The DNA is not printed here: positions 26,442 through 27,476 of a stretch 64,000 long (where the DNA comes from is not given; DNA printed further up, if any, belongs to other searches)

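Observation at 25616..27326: Ku is paired with a ligase-like gene whose catalytic lysine motif is destroyed (KxDG becomes WWPG) and which lacks an OB domain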

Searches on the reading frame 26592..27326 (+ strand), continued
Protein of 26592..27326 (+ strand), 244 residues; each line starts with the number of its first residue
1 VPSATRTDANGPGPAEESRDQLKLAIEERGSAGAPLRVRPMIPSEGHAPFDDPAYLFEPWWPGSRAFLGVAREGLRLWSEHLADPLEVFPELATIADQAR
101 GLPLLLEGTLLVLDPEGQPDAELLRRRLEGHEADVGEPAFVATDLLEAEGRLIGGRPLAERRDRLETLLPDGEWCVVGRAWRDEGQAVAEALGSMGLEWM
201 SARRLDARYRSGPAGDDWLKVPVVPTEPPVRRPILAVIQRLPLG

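Call 35: find_encoding_contigs(protein=P0143, flank=6000, max_places=1)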
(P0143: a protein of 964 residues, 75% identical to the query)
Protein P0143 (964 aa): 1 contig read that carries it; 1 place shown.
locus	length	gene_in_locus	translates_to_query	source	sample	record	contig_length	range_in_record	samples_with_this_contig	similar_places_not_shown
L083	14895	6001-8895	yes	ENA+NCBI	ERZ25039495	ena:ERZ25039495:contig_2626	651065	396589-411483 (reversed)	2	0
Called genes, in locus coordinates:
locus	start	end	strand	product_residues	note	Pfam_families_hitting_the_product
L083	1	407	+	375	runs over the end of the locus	PF00145:DNA_methylase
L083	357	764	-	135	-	PF03852:Vsr, PF18741:MTES_1575 (faint)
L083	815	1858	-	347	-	PF09566:RE_SacI_N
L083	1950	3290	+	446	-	-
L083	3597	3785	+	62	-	-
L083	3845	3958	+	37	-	-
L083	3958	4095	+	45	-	-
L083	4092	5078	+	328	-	PF02735:Ku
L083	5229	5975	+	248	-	-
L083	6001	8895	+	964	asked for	PF13298:LigD_N, PF01068:DNA_ligase_A_M, PF04679:DNA_ligase_A_C, PF21686:LigD_Prim-Pol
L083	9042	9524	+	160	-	PF00027:cNMP_binding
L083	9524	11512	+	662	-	PF13187:Fer4_9 (faint), PF13534:Fer4_17 (faint), PF13746:Fer4_18 (faint), PF13237:Fer4_10 (faint), PF17179:Fer4_22, PF00175:NAD_binding_1, PF10418:DHODB_Fe-S_bind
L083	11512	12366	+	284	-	PF01058:Oxidored_q6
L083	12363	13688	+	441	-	PF00374:NiFeSe_Hases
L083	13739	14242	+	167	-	-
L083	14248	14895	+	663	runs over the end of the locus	PF13187:Fer4_9 (faint), PF13534:Fer4_17 (faint), PF13746:Fer4_18 (faint), PF13237:Fer4_10 (faint), PF17179:Fer4_22, PF00175:NAD_binding_1, PF10418:DHODB_Fe-S_bind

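Call 36: find_encoding_contigs(protein=P0204, flank=6000, max_places=1)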
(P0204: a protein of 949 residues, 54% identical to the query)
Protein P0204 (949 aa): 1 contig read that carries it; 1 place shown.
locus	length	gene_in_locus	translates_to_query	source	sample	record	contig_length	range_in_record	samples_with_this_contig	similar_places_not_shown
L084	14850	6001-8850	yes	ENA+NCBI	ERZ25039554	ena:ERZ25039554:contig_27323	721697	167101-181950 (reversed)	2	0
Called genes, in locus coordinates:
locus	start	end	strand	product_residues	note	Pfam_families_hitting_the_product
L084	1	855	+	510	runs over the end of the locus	PF01266:DAO, PF01946:Thi4 (faint)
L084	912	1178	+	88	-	-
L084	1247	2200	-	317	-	PF00990:GGDEF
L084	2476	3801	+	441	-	-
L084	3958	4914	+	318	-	PF02735:Ku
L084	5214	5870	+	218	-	-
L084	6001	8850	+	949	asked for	PF13298:LigD_N, PF01068:DNA_ligase_A_M, PF04679:DNA_ligase_A_C, PF21686:LigD_Prim-Pol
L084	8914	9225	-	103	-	-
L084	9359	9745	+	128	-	-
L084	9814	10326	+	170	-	PF19371:DUF5946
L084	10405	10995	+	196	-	-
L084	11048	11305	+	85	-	-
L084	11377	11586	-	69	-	-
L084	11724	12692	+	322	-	PF07690:MFS_1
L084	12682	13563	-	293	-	PF00296:Bac_luciferase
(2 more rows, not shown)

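Call 50: search_protein_representatives(alignment_id=A1)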
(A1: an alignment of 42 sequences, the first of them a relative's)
Query: 42 sequences, 230 profile positions. Proteins with E-value up to 0.001 (for the whole library): 15923; up to 1e-10: 5386; up to 1e-30: 124. The best 150 are listed.
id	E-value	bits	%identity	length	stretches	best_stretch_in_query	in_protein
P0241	4.1e-88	311.0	-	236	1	4-229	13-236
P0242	1.4e-87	309.3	-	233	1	3-229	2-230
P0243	4.0e-82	291.4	-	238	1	4-230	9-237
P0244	4.8e-77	274.8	-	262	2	9-122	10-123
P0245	7.3e-77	274.2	-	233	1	3-229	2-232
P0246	9.4e-77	273.8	-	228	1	4-229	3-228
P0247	6.9e-73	261.2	-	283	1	32-229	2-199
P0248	1.7e-71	256.6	-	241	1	4-230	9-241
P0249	2.4e-70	252.9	-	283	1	18-229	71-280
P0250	2.3e-65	236.6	-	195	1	49-230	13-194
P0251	5.3e-58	212.5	-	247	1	27-199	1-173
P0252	4.4e-57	209.5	-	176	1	27-197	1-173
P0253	9.7e-57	208.4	-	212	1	27-179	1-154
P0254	5.1e-56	206.0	-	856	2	15-214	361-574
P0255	4.1e-49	183.4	-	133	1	98-229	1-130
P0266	1.8e-40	155.1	-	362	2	5-210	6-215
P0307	4.3e-33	131.0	-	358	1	11-213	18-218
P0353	4.2e-31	124.5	-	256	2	73-230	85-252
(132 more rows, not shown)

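Call 54: find_homologous_proteins(query=P0353, max_evalue=0.00001)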
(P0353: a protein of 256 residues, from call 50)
Query P0353 (256 aa): 822 proteins with E <= 0.00001 among 8000 candidates; the best 120 are listed.
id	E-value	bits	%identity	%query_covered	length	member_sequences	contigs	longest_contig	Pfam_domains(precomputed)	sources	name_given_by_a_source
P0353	1.7e-158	544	100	100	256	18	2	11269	PF01068.27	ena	-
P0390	1.2e-155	535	99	100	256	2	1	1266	PF01068.27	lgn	-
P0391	3.3e-146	504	94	100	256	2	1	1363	PF01068.27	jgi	jgi:bifunctional non-homologous end joining protein LigD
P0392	2.7e-132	458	86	100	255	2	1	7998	PF01068.27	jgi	jgi:ATP-dependent DNA ligase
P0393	1.9e-126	439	82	100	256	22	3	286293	PF01068.27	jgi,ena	-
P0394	1.5e-125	436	82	100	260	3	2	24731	PF01068.27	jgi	jgi:bifunctional non-homologous end joining protein LigD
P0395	3.0e-125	435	83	100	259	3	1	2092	PF01068.27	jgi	jgi:bifunctional non-homologous end joining protein LigD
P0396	1.7e-118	413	80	100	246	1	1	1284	PF01068.27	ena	-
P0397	2.8e-117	409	80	100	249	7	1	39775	PF01068.27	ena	-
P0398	1.7e-116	407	80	100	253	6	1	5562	PF01068.27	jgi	-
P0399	1.8e-116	407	79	100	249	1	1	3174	PF01068.27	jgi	jgi:bifunctional non-homologous end joining protein LigD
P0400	1.2e-115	404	78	100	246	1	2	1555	PF01068.27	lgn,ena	-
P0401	1.3e-114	401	79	100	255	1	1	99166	PF01068.27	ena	-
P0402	2.8e-114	399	78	100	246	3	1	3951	PF01068.27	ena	-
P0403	3.7e-114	399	80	99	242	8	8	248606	PF01068.27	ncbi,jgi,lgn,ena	jgi:bifunctional non-homologous end joining protein LigD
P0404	1.4e-113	397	78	100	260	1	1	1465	PF01068.27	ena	-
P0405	1.9e-113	397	75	100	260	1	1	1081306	PF01068.27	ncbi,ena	-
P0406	4.8e-113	395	79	100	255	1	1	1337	PF01068.27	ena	-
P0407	5.5e-111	389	77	100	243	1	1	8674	PF01068.27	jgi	-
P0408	2.1e-110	387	77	100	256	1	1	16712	PF01068.27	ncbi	-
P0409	6.9e-110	385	77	100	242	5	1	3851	PF01068.27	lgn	-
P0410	3.9e-109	383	77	100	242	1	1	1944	PF01068.27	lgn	-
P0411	2.5e-108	380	77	100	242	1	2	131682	PF01068.27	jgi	jgi:bifunctional non-homologous end joining protein LigD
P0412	1.1e-107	378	75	100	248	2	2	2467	PF01068.27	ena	-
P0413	4.5e-106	373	76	99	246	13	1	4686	PF01068.27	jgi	jgi:bifunctional non-homologous end joining protein LigD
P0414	2.3e-105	370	75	100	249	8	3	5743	PF01068.27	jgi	jgi:bifunctional non-homologous end joining protein LigD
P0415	4.6e-105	369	74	100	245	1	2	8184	PF01068.27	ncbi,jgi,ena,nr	ncbi:MAG TPA: hypothetical protein VKR24_02535 [Candidatus Limnocylindrales bacterium]|nr:hypothetic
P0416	4.3e-103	363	73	99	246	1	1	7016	PF01068.27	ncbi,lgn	-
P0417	4.7e-102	359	74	99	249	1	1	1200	PF01068.27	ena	-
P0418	1.4e-100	354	73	100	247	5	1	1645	PF01068.27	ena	-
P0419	3.5e-100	353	73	100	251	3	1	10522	PF01068.27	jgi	jgi:bifunctional non-homologous end joining protein LigD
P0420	1.3e-97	345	71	100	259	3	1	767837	PF01068.27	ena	-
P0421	2.9e-96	340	79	85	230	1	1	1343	PF01068.27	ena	-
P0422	3.8e-95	337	76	91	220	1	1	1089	PF01068.27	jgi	jgi:bifunctional non-homologous end joining protein LigD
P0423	1.3e-94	335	69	100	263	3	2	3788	PF01068.27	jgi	jgi:ATP-dependent DNA ligase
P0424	8.2e-94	332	69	99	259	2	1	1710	PF01068.27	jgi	jgi:bifunctional non-homologous end joining protein LigD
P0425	6.7e-92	326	69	100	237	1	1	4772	PF01068.27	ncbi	ncbi:MAG: hypothetical protein ACHQXL_02660 [Candidatus Limnocylindrales bacterium]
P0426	6.1e-91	323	73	91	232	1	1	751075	PF01068.27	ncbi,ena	-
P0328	2.9e-68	249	56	99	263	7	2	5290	PF01068.27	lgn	-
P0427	7.2e-62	228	54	99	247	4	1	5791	PF01068.27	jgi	jgi:ATP-dependent DNA ligase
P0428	6.2e-61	224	53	99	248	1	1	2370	PF01068.27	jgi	jgi:ATP-dependent DNA ligase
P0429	8.0e-60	221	54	98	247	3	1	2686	PF01068.27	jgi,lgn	jgi:bifunctional non-homologous end joining protein LigD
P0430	8.9e-60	221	53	99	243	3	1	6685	PF01068.27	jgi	jgi:bifunctional non-homologous end joining protein LigD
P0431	1.6e-59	220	53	98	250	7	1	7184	PF01068.27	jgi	-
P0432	2.8e-59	219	52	99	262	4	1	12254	PF01068.27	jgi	-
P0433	3.1e-59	219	51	99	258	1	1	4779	PF01068.27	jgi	jgi:bifunctional non-homologous end joining protein LigD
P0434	4.9e-59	218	52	99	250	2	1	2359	PF01068.27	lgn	-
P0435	6.7e-59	218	53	98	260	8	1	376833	PF01068.27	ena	-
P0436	1.3e-58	217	53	99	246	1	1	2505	PF01068.27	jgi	jgi:ATP-dependent DNA ligase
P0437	1.3e-58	217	52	98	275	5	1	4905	PF01068.27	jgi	jgi:bifunctional non-homologous end joining protein LigD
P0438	1.8e-58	216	53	99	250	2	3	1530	PF01068.27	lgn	-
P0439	1.8e-58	216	52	99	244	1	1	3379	PF01068.27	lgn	-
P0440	2.0e-58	216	51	98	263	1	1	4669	PF01068.27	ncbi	-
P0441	2.4e-58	216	52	98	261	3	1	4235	PF01068.27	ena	-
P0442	2.5e-58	216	53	99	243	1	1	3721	PF01068.27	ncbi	-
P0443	3.4e-58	216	52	99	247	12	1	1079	PF01068.27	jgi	jgi:bifunctional non-homologous end joining protein LigD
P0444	4.0e-58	215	52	99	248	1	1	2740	PF01068.27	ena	-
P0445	4.9e-58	215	55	88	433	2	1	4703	PF01068.27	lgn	-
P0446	6.3e-58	215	53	99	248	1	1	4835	PF01068.27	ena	-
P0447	8.5e-58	214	53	99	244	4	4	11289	PF01068.27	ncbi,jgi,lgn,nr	ncbi:MAG: bifunctional non-ous end joining protein LigD [Chloroflexota bacterium]|jgi:bifunctional n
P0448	9.5e-58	214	51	98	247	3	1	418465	PF01068.27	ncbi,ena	-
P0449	9.7e-58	214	52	99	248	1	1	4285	PF01068.27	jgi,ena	-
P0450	1.3e-57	214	51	99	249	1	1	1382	PF01068.27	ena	-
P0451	1.7e-57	213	51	99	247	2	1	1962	PF01068.27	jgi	-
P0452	2.2e-57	213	52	98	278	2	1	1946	PF01068.27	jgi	-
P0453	2.8e-57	213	52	99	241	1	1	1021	PF01068.27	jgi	jgi:bifunctional non-homologous end joining protein LigD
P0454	4.3e-57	212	53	99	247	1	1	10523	PF01068.27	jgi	jgi:bifunctional non-homologous end joining protein LigD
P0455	4.7e-57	212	51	99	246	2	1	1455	PF01068.27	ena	-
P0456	5.3e-57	212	51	100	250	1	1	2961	PF01068.27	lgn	-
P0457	5.9e-57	211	49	99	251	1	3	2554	PF01068.27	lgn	-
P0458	7.0e-57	211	53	99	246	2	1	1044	PF01068.27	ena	-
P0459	1.2e-56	210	51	99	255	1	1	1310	PF01068.27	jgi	-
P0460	1.2e-56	210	53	98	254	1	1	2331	PF01068.27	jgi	jgi:bifunctional non-homologous end joining protein LigD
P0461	1.7e-56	210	51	99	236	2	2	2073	PF01068.27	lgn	-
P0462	2.0e-56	210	51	100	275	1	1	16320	PF01068.27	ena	-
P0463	2.4e-56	209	50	98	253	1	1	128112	PF01068.27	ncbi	-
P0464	2.4e-56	209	52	99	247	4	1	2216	PF01068.27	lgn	-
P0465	2.4e-56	209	52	99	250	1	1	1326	PF01068.27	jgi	jgi:bifunctional non-homologous end joining protein LigD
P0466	2.7e-56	209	52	99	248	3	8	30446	PF01068.27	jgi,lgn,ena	-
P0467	3.0e-56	209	51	99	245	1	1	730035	PF01068.27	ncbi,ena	-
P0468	3.1e-56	209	52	98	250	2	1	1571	PF01068.27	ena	-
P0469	3.2e-56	209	53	98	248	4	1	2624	PF01068.27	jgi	jgi:bifunctional non-homologous end joining protein LigD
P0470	3.5e-56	209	52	98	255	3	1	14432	PF01068.27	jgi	jgi:ATP-dependent DNA ligase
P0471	3.8e-56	209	52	99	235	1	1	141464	PF01068.27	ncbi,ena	-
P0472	3.8e-56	209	52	98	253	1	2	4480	PF01068.27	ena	-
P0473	3.9e-56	209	48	98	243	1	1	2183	PF01068.27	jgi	jgi:bifunctional non-homologous end joining protein LigD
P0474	4.1e-56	209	52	98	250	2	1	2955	PF01068.27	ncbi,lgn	-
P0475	4.3e-56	209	50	98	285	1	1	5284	PF01068.27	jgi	jgi:ATP-dependent DNA ligase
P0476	4.3e-56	209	53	99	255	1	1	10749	PF01068.27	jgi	jgi:bifunctional non-homologous end joining protein LigD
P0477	4.8e-56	208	55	87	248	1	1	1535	PF01068.27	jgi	jgi:bifunctional non-homologous end joining protein LigD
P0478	5.0e-56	208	56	85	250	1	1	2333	PF01068.27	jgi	jgi:bifunctional non-homologous end joining protein LigD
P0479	5.9e-56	208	55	85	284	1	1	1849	PF01068.27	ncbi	-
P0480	6.3e-56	208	52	98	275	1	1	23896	PF01068.27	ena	-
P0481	6.6e-56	208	51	98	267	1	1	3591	PF01068.27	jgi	jgi:ATP-dependent DNA ligase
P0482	7.2e-56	208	50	98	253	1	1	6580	PF01068.27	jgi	-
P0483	7.5e-56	208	51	99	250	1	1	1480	PF01068.27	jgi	jgi:bifunctional non-homologous end joining protein LigD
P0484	8.2e-56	208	51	99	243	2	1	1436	PF01068.27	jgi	jgi:bifunctional non-homologous end joining protein LigD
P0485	8.2e-56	208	50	98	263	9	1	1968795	PF01068.27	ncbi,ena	-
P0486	8.2e-56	208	50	99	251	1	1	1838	PF01068.27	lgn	-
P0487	9.2e-56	208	52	99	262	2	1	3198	PF01068.27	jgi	-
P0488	9.5e-56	207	51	99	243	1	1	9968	PF01068.27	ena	-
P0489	9.6e-56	207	51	99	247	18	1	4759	PF01068.27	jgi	jgi:bifunctional non-homologous end joining protein LigD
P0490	9.7e-56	207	52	98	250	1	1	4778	PF01068.27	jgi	jgi:bifunctional non-homologous end joining protein LigD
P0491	1.1e-55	207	52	99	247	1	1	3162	PF01068.27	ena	-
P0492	1.2e-55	207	51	98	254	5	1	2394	PF01068.27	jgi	jgi:bifunctional non-homologous end joining protein LigD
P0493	1.2e-55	207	49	99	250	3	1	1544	PF01068.27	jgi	jgi:ATP-dependent DNA ligase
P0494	1.2e-55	207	49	98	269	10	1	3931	PF01068.27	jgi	jgi:bifunctional non-homologous end joining protein LigD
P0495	1.2e-55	207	51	98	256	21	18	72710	PF01068.27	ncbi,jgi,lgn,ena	-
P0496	1.3e-55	207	51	99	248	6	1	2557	PF01068.27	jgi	-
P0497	1.3e-55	207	51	99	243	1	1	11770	PF01068.27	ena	-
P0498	1.3e-55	207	52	99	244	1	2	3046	PF01068.27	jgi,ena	-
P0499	1.3e-55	207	51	99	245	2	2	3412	PF01068.27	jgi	jgi:bifunctional non-homologous end joining protein LigD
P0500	1.4e-55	207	51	99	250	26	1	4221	PF01068.27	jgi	jgi:bifunctional non-homologous end joining protein LigD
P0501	1.8e-55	207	52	99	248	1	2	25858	PF01068.27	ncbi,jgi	jgi:bifunctional non-homologous end joining protein LigD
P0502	2.0e-55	206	51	99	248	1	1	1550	PF01068.27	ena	-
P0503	2.1e-55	206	52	99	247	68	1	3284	PF01068.27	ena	-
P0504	2.2e-55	206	51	99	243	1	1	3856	PF01068.27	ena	-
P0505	2.2e-55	206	51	98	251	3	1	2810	PF01068.27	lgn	-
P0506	2.2e-55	206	52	99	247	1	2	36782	PF01068.27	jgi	-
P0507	2.2e-55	206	52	98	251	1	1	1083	PF01068.27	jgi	jgi:bifunctional non-homologous end joining protein LigD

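Call 55: find_encoding_contigs(protein=P0405, flank=7000, max_places=1)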
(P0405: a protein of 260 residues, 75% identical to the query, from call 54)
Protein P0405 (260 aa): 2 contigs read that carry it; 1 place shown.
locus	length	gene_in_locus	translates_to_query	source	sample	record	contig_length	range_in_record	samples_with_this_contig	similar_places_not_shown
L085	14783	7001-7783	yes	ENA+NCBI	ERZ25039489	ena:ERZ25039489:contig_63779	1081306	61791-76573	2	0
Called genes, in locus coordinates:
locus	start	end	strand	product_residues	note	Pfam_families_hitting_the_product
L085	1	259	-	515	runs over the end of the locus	PF00171:Aldedh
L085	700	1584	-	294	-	-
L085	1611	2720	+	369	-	PF09084:NMT1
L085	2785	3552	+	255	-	PF00528:BPD_transp_1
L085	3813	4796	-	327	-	PF01791:DeoC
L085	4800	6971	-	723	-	PF00930:DPPIV_N (faint), PF26549:Tricorn_N (weak), PF07676:PD40 (weak), PF26550:Tricorn_2nd (weak), PF07676:PD40 (weak), PF20434:BD-FAE (faint), PF00326:Peptidase_S9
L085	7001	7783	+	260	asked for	PF01068:DNA_ligase_A_M (weak)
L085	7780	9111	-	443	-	PF12698:ABC2_membrane_3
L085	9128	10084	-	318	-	PF00005:ABC_tran, PF13304:AAA_21, PF13732:DrrA1-3_C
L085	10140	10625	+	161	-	PF06155:GBBH-like_N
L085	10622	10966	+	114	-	PF01906:YbjQ_1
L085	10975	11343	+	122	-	PF20712:CyanoTRADDas_TM (weak)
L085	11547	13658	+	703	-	PF13089:PP_kinase_N, PF02503:PP_kinase, PF17941:PP_kinase_C_1, PF13091:PLDc_2 (faint), PF13090:PP_kinase_C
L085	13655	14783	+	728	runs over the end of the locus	PF01928:CYTH, PF05235:CHAD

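Call 56: find_encoding_contigs(protein=P0485, flank=7000, max_places=1)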
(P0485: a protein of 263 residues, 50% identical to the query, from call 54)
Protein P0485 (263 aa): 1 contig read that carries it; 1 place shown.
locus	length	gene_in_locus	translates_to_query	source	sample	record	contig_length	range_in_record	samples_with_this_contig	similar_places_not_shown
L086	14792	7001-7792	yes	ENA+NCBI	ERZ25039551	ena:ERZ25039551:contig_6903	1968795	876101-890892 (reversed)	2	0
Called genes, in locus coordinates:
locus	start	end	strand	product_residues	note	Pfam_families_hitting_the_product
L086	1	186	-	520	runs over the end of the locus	PF00171:Aldedh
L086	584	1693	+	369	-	-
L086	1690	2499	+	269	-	PF00528:BPD_transp_1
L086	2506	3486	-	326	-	PF01791:DeoC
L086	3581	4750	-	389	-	PF07690:MFS_1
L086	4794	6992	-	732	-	PF00930:DPPIV_N (faint), PF26549:Tricorn_N, PF07676:PD40 (weak), PF26549:Tricorn_N, PF26550:Tricorn_2nd, PF20434:BD-FAE (faint), PF00326:Peptidase_S9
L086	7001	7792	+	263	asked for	PF01068:DNA_ligase_A_M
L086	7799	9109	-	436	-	PF12698:ABC2_membrane_3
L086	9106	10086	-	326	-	PF00005:ABC_tran, PF13304:AAA_21, PF13732:DrrA1-3_C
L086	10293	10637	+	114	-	PF06155:GBBH-like_N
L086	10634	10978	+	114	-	PF01906:YbjQ_1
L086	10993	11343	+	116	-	-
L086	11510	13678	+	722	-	PF13089:PP_kinase_N, PF02503:PP_kinase, PF17941:PP_kinase_C_1, PF13091:PLDc_2 (faint), PF13090:PP_kinase_C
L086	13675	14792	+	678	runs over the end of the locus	PF01928:CYTH, PF05235:CHAD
